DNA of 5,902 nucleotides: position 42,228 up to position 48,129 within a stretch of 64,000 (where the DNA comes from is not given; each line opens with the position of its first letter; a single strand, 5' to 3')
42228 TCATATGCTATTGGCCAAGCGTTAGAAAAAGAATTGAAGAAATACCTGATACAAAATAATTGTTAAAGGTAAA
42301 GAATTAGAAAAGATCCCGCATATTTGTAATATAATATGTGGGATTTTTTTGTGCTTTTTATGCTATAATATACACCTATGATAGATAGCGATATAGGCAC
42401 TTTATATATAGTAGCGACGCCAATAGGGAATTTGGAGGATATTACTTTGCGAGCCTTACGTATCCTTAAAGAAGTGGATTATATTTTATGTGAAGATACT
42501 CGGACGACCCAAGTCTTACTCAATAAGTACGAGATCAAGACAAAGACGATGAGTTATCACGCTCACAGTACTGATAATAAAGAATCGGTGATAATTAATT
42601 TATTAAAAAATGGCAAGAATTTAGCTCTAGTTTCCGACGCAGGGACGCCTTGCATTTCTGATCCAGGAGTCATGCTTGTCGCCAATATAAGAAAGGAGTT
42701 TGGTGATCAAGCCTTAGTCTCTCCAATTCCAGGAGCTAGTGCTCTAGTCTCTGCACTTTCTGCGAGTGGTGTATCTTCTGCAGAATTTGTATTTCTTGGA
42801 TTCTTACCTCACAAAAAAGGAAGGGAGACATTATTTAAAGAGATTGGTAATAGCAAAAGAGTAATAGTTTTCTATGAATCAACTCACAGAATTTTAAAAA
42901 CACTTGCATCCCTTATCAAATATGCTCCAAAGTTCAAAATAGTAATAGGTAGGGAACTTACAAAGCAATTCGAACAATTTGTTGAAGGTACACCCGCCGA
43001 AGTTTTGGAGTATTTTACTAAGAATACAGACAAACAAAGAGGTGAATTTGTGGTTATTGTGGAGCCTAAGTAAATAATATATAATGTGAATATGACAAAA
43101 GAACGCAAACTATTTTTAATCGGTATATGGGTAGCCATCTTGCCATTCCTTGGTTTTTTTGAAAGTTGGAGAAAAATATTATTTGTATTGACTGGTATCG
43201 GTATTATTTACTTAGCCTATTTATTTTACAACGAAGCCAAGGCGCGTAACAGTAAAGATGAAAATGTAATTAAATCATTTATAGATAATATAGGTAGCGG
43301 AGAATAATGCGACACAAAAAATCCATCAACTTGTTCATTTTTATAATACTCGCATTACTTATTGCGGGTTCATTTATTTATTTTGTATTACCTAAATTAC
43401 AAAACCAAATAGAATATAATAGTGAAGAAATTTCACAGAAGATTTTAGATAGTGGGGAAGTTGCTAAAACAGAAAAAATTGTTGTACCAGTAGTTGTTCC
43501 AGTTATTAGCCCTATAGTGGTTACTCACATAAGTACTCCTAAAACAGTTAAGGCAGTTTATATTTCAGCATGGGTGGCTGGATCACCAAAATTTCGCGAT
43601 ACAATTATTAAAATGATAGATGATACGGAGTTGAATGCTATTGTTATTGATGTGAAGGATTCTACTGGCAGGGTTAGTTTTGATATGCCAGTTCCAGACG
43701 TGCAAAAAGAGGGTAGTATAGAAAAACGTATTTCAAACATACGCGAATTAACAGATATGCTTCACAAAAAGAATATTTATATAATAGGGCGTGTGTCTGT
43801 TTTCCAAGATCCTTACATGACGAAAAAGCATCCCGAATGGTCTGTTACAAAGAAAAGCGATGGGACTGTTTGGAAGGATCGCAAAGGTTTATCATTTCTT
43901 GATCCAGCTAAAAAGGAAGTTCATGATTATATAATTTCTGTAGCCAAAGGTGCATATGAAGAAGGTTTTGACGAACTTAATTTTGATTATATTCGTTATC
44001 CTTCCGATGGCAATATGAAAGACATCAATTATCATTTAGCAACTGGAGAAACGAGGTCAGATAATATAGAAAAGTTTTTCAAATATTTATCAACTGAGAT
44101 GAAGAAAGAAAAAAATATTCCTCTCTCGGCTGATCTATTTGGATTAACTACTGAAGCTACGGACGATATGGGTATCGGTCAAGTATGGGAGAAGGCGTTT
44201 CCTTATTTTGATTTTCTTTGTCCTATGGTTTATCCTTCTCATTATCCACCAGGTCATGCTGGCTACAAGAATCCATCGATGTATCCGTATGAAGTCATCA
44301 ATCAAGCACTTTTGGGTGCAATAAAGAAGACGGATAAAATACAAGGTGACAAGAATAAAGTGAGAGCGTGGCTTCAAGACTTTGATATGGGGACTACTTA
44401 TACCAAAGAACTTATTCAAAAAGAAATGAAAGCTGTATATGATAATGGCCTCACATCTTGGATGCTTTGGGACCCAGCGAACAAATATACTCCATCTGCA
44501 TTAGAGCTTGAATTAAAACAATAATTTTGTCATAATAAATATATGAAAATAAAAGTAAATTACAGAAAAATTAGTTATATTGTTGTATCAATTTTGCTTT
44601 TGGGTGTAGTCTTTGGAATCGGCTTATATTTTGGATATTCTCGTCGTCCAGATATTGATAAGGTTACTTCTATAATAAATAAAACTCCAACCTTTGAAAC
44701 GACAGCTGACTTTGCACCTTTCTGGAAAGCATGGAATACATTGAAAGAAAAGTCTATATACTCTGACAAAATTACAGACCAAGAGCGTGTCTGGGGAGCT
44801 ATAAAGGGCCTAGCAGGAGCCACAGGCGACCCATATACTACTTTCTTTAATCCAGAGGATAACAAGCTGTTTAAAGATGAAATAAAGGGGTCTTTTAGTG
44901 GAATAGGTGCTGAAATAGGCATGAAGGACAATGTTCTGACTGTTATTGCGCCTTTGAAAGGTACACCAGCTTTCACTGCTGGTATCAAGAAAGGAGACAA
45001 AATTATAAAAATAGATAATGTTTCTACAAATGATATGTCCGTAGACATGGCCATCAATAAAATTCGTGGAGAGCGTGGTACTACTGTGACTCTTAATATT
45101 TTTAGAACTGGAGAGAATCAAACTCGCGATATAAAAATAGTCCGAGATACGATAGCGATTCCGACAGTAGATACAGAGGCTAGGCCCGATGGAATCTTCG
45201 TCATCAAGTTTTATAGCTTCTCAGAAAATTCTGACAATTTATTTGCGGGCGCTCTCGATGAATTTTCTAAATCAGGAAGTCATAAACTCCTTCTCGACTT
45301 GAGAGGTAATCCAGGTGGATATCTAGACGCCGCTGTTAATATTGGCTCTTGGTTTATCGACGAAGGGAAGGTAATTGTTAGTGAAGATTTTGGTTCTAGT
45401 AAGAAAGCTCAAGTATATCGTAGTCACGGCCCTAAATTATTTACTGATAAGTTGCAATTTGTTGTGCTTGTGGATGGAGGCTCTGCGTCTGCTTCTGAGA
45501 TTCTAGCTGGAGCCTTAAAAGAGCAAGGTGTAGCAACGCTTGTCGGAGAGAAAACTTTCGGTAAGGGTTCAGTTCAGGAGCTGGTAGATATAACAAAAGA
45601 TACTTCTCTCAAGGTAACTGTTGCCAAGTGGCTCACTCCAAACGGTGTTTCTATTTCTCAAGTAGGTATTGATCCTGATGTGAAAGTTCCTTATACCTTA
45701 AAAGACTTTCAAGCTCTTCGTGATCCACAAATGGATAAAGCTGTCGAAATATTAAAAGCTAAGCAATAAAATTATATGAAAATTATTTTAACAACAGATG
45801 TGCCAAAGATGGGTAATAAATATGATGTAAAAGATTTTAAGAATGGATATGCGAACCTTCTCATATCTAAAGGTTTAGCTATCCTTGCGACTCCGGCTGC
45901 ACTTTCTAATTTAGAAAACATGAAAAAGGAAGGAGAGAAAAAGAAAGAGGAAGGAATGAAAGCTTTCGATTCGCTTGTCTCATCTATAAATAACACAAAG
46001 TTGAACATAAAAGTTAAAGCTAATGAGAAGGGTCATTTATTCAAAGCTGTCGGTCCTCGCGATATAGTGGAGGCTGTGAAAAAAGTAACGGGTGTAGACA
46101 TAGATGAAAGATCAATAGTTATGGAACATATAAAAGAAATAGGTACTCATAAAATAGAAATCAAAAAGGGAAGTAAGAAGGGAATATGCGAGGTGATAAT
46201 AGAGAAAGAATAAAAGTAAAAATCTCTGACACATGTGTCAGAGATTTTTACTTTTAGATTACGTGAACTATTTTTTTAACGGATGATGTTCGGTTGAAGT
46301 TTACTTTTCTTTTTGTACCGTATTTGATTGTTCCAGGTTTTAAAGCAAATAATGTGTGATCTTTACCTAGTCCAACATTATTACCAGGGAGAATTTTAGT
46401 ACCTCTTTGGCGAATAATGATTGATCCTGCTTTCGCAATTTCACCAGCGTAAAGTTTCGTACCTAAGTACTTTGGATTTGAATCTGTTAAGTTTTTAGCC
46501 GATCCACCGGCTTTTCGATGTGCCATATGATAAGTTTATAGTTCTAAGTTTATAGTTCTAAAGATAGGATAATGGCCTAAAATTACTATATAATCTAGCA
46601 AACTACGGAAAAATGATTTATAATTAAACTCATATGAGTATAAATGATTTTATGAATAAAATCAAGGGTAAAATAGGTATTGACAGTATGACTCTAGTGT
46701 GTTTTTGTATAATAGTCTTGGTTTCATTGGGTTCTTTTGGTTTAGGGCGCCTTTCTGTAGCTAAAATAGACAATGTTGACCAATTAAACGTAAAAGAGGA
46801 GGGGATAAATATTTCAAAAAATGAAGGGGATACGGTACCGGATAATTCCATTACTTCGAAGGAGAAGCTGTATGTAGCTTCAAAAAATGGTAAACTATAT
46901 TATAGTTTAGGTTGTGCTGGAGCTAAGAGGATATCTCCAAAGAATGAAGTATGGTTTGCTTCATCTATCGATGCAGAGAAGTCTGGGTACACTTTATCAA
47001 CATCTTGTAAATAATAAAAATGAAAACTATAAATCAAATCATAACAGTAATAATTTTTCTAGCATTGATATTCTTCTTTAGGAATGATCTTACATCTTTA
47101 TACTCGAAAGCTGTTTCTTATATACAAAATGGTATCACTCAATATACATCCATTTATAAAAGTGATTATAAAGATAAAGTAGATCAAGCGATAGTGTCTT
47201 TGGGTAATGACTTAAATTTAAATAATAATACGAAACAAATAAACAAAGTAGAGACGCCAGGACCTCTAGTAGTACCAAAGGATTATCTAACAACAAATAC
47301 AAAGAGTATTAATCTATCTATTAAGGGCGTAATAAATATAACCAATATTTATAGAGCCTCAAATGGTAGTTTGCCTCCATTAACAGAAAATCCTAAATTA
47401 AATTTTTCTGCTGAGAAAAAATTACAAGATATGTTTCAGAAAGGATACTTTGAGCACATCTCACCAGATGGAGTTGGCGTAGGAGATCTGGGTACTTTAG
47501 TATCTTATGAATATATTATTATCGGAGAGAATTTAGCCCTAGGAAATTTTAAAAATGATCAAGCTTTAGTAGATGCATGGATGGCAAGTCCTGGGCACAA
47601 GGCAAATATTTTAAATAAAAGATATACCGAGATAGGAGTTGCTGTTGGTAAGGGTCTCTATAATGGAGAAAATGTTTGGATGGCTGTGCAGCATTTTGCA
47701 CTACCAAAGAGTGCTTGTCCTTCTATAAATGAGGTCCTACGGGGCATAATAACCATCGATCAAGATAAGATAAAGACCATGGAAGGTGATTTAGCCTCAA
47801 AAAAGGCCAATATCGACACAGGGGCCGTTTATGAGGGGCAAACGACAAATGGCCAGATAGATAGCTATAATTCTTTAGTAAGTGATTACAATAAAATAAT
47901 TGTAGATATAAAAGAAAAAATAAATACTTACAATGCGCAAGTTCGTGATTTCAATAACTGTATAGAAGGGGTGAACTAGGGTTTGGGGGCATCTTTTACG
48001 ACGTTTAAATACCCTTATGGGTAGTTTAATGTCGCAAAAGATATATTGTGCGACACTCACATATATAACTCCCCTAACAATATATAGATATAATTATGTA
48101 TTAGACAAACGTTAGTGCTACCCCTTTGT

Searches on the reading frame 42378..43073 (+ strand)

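Call 9: search_protein_families(library=pfam, proteins=[window:42378-43073:+], max_evalue=0.001)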
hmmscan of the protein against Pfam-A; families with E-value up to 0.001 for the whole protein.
window:42378-43073:+ (231 aa): 1 family
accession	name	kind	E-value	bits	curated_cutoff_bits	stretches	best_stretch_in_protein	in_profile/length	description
PF00590.25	TP_methylase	-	9.2e-32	111.1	27.8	1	8-208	1-210/212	Tetrapyrrole (Corrin/Porphyrin) Methylases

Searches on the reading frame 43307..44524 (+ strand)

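Call 9: search_protein_families(library=pfam, proteins=[window:43307-44524:+], max_evalue=0.001)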
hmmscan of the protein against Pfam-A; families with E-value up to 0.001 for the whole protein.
window:43307-44524:+ (405 aa): 3 families
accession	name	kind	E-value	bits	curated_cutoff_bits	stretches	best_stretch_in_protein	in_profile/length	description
PF13200.12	DUF4015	-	1.2e-98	330.6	27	1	83-394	1-313/313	Putative glycosyl hydrolase domain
PF02638.21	GHL10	-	5.5e-06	26.1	27.9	1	96-226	20-160/311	Glycosyl hydrolase-like 10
PF14871.12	GHL6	-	1.6e-05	25.5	35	1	100-196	5-89/132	Hypothetical glycosyl hydrolase 6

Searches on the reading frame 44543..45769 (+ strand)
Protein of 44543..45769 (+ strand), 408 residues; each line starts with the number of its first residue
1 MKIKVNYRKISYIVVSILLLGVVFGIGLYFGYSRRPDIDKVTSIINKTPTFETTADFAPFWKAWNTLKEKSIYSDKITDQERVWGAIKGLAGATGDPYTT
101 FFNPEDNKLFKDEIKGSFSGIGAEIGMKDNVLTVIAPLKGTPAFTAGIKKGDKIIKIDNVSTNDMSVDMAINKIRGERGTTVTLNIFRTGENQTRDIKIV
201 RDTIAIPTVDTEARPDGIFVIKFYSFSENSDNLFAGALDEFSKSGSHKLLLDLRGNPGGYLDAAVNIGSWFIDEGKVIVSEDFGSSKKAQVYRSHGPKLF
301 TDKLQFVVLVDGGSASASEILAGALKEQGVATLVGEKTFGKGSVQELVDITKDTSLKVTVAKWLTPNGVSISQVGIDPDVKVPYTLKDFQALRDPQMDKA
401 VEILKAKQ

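Call 9: search_protein_families(library=pfam, proteins=[window:44543-45769:+], max_evalue=0.001)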
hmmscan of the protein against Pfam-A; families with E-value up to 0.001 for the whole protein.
window:44543-45769:+ (408 aa): 4 families
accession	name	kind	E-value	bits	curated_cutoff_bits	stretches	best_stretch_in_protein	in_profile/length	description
PF03572.23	Peptidase_S41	-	5.3e-46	156.6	24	1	220-382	4-165/165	Peptidase family S41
PF00595.29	PDZ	-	2.8e-11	44.1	23.2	1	119-186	10-80/81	PDZ domain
PF13180.12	PDZ_2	-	5.6e-11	43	27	1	120-199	2-80/80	PDZ domain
PF17820.7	PDZ_6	-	1.3e-07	31.7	27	1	135-186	3-52/54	PDZ domain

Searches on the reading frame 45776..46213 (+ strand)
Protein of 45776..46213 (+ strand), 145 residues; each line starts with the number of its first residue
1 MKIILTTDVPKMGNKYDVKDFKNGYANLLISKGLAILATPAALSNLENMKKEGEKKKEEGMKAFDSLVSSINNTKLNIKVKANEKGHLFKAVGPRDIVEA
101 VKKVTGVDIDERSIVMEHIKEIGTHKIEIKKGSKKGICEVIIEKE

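Call 9: search_protein_families(library=pfam, proteins=[window:45776-46213:+], max_evalue=0.001)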
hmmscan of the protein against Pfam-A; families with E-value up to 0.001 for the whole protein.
window:45776-46213:+ (145 aa): 2 families
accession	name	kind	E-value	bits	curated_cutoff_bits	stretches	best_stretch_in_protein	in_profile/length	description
PF03948.19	Ribosomal_L9_C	-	5.3e-15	56.1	23.2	1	67-130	6-71/86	Ribosomal protein L9, C-terminal domain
PF01281.25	Ribosomal_L9_N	-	1.7e-13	50.4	20.7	1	1-45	1-46/47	Ribosomal protein L9, N-terminal domain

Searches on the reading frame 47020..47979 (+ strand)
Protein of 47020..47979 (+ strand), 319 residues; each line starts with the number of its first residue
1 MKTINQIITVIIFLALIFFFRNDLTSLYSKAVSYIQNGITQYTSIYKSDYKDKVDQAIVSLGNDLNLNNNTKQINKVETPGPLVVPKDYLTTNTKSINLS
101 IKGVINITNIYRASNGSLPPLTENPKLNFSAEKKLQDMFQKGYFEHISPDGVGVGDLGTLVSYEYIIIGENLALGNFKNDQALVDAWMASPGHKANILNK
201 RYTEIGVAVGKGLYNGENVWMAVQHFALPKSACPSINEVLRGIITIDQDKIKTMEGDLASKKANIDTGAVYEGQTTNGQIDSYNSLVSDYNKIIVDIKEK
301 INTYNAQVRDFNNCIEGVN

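Call 9: search_protein_families(library=pfam, proteins=[window:47020-47979:+], max_evalue=0.001)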
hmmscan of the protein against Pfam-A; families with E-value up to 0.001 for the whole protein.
window:47020-47979:+ (319 aa): 1 family
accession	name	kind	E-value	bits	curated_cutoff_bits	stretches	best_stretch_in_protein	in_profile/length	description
PF00188.32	CAP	-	5.9e-13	50.1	21.1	1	106-220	2-111/117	Cysteine-rich secretory protein family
